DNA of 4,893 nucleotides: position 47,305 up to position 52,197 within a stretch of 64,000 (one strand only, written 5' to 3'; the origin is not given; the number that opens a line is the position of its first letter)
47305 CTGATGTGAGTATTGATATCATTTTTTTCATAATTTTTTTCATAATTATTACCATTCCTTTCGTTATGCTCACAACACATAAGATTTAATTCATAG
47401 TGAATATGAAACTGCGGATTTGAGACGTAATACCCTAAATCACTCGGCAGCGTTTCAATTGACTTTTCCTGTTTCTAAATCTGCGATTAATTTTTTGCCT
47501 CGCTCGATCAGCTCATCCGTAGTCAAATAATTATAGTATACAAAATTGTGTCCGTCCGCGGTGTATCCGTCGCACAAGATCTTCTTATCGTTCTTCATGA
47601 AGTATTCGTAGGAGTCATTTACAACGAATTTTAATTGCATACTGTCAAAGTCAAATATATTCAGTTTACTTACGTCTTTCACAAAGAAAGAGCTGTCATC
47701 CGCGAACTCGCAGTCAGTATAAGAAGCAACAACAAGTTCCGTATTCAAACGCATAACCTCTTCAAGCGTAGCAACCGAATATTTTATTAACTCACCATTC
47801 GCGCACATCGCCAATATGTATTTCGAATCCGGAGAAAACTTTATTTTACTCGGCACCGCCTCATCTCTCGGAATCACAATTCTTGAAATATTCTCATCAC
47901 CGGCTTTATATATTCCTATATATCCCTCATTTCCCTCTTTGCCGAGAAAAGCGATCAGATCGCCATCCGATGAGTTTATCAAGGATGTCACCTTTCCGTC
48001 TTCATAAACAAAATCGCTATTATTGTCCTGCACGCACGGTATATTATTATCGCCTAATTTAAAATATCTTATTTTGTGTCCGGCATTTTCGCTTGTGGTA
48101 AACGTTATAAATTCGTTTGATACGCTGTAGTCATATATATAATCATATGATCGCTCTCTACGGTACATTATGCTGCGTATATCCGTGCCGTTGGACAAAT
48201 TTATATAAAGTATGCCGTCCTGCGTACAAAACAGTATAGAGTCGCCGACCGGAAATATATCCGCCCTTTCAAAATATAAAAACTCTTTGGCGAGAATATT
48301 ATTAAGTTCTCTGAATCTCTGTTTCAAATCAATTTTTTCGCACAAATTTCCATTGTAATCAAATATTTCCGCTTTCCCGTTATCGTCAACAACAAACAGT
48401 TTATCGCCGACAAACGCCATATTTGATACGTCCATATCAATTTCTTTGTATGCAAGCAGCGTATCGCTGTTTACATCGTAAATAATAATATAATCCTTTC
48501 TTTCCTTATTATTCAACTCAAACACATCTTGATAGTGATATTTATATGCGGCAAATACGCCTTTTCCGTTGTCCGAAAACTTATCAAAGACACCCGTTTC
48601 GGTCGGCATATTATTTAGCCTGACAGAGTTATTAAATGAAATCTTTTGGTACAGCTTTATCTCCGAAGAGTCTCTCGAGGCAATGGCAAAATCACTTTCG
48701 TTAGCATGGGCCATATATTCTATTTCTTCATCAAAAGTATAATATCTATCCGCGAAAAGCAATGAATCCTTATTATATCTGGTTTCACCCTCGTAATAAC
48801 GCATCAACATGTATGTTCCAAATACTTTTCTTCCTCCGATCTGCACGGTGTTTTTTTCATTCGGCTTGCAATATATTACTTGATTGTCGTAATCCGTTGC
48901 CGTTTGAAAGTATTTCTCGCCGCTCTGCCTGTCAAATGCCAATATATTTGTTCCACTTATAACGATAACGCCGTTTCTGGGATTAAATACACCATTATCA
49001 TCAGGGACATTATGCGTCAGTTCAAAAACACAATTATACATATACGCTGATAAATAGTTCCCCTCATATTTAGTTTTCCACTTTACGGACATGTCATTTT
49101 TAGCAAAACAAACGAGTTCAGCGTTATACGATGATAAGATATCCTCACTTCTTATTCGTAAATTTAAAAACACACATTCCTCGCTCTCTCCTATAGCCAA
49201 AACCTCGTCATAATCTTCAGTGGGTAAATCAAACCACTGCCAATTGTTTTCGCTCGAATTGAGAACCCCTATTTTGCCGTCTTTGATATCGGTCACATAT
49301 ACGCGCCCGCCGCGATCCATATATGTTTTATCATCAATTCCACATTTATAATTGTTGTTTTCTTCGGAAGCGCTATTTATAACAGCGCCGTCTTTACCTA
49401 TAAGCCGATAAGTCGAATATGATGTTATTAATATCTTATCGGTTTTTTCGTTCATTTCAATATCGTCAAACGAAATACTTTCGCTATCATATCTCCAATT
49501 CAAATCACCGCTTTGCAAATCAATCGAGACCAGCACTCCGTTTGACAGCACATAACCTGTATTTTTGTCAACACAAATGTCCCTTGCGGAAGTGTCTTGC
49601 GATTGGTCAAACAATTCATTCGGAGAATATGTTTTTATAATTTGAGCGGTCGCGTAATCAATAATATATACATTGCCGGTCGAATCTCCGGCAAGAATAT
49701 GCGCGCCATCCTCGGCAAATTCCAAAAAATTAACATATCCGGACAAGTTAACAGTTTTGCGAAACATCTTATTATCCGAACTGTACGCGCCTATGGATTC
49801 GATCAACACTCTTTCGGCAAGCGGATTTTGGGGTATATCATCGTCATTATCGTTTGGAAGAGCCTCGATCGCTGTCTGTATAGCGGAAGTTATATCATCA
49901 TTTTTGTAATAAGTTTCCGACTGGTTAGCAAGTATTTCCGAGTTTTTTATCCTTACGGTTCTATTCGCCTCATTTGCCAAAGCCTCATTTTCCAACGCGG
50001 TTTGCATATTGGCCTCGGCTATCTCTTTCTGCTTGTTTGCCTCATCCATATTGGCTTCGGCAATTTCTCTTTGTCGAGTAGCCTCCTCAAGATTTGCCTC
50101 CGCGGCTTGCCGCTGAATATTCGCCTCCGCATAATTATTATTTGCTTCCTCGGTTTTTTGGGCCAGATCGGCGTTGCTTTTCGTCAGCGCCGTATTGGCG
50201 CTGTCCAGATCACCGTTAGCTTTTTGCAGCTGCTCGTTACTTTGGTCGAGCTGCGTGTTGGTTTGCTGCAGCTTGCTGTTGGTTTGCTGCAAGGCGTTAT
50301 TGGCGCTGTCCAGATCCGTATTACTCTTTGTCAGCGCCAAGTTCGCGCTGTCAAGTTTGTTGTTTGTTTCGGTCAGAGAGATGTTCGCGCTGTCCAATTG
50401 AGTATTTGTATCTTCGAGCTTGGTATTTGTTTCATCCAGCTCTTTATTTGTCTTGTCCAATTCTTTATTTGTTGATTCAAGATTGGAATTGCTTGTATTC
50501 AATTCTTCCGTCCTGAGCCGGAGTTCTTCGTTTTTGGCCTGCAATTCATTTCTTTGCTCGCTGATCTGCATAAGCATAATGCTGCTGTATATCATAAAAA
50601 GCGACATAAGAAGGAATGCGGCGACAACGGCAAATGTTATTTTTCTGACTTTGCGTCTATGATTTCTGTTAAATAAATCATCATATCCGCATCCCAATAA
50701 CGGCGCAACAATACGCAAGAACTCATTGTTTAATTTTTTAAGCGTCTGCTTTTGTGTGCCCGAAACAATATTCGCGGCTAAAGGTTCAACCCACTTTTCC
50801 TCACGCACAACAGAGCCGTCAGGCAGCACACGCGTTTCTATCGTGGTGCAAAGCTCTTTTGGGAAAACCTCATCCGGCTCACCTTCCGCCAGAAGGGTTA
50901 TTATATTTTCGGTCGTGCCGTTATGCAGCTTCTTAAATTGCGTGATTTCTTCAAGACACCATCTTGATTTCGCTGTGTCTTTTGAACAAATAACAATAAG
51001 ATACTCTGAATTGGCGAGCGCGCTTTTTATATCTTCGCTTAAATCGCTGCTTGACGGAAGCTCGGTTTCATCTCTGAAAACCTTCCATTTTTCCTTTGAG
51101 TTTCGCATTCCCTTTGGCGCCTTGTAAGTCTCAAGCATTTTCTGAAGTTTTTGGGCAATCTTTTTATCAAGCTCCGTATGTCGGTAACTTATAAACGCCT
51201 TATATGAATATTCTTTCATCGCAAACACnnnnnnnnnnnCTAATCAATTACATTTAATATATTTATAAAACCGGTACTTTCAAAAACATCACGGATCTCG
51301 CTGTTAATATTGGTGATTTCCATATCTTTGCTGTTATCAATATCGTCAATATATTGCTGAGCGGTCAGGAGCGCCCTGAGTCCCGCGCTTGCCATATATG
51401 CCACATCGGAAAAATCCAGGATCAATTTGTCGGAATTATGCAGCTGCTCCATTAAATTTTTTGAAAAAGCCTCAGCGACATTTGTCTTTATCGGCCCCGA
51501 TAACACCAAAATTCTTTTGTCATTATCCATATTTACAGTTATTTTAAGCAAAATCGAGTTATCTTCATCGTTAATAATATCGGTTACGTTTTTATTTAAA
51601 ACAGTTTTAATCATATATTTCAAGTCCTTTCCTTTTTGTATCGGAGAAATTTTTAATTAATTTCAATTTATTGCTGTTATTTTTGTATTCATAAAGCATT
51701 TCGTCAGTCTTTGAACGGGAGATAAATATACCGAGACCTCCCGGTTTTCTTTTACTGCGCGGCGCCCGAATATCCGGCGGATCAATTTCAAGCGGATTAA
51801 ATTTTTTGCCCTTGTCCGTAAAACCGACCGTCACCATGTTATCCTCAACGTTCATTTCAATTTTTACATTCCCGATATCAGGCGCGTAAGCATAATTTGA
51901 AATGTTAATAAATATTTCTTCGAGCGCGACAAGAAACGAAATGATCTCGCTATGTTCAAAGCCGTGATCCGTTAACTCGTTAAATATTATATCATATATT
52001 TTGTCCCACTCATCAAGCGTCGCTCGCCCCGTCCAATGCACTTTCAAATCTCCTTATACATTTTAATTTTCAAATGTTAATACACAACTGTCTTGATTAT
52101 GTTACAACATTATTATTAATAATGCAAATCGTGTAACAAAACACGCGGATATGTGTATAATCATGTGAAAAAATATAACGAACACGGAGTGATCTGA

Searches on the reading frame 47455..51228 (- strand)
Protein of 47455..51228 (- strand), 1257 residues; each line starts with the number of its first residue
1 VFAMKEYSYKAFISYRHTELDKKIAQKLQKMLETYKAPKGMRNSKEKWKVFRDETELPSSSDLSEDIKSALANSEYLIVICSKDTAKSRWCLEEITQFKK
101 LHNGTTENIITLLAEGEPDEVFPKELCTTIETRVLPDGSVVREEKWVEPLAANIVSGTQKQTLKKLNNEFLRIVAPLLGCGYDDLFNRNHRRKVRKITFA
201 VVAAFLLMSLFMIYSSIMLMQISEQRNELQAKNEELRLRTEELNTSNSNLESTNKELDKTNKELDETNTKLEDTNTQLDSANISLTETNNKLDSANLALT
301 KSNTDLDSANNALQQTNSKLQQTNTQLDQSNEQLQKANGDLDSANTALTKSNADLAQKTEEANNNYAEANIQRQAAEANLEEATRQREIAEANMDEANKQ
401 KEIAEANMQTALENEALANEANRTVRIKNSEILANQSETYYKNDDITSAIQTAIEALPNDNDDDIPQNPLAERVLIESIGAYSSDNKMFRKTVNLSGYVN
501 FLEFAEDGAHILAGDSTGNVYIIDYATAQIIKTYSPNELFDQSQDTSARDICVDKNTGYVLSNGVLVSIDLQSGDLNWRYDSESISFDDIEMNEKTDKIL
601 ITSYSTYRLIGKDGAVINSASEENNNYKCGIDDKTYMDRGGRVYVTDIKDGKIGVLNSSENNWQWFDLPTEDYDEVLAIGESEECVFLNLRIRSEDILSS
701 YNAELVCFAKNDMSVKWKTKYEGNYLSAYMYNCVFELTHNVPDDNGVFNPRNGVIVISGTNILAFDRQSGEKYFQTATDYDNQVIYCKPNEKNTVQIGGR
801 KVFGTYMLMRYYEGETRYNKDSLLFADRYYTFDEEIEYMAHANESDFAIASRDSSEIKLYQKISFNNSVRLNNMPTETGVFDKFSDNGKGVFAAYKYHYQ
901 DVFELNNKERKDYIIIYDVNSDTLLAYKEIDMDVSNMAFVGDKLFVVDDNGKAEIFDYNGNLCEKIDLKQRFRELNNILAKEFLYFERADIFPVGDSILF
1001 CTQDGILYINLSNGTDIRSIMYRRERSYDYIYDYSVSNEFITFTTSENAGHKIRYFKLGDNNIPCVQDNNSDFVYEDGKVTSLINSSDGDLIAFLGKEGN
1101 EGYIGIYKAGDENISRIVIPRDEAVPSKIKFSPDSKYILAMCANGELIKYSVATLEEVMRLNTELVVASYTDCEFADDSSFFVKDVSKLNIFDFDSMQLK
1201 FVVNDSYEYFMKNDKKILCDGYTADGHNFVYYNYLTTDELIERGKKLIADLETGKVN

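Call 7: search_protein_families(library=pfam, proteins=[window:47455-51228:-], max_evalue=0.01)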
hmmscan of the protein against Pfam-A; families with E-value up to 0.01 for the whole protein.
window:47455-51228:- (1257 aa): 11 families
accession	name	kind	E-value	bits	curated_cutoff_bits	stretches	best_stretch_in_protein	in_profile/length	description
PF13676.11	TIR_2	-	3.9e-11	43.9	28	1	12-117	2-93/122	TIR domain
PF08937.16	ThsB_TIR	-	1.3e-10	42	21.2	1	12-105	1-86/100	Thoeris protein ThsB, TIR-like domain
PF01582.25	TIR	-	7.4e-10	39.3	21.3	1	9-121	2-103/179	TIR domain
PF24817.1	WD40_WDHD1_1st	-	2.4e-07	30.7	109.9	0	477-536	205-262/291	WDHD1 first WD40 domain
PF23414.1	Beta-prop_EML_2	-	4.8e-06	26.6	90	0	1079-1190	41-147/266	Echinoderm microtubule-associated protein second beta-propeller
PF25174.1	Beta-prop_THOC3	-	4e-05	23.2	305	0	489-536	81-128/272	THOC3 beta-propeller domain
PF12894.13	ANAPC4_WD40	-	7.2e-05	23.4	22.9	0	494-536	36-78/91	Anaphase-promoting complex subunit 4 WD40 domain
PF24807.1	WD40_CDC20-Fz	-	0.00047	20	200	0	488-538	40-93/292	CDC20/Fizzy WD40 domain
PF04977.20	DivIC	-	0.0014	18.8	28.9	1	202-253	2-53/80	Septum formation initiator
PF25175.1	Beta-prop_WDR5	-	0.0014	18.4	250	0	1087-1147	146-203/296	WDR5 beta-propeller domain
PF13570.13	Beta-prop_ACSF4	-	0.0033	17.3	133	0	506-604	59-153/329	Beta-alanine-activating enzyme, beta-propeller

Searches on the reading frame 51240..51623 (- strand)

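Call 33: search_protein_families(library=pfam, proteins=[window:51240-51623:-], max_evalue=0.001)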
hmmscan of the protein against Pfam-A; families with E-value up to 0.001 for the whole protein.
window:51240-51623:- (127 aa): 2 families
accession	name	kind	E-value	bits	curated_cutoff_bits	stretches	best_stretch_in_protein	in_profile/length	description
PF01740.26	STAS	-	1.6e-12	47.6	22.6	1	34-125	8-99/106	STAS domain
PF13466.11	STAS_2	-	2e-07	31.5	29.2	1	39-118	1-78/80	STAS domain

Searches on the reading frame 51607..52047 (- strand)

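Call 33: search_protein_families(library=pfam, proteins=[window:51607-52047:-], max_evalue=0.001)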
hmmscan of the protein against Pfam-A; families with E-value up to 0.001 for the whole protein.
window:51607-52047:- (146 aa): 1 family
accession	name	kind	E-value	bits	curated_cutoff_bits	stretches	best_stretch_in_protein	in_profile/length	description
PF13581.12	HATPase_c_2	-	8e-15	55.4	27.4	1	14-132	8-127/127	Histidine kinase-like ATPase domain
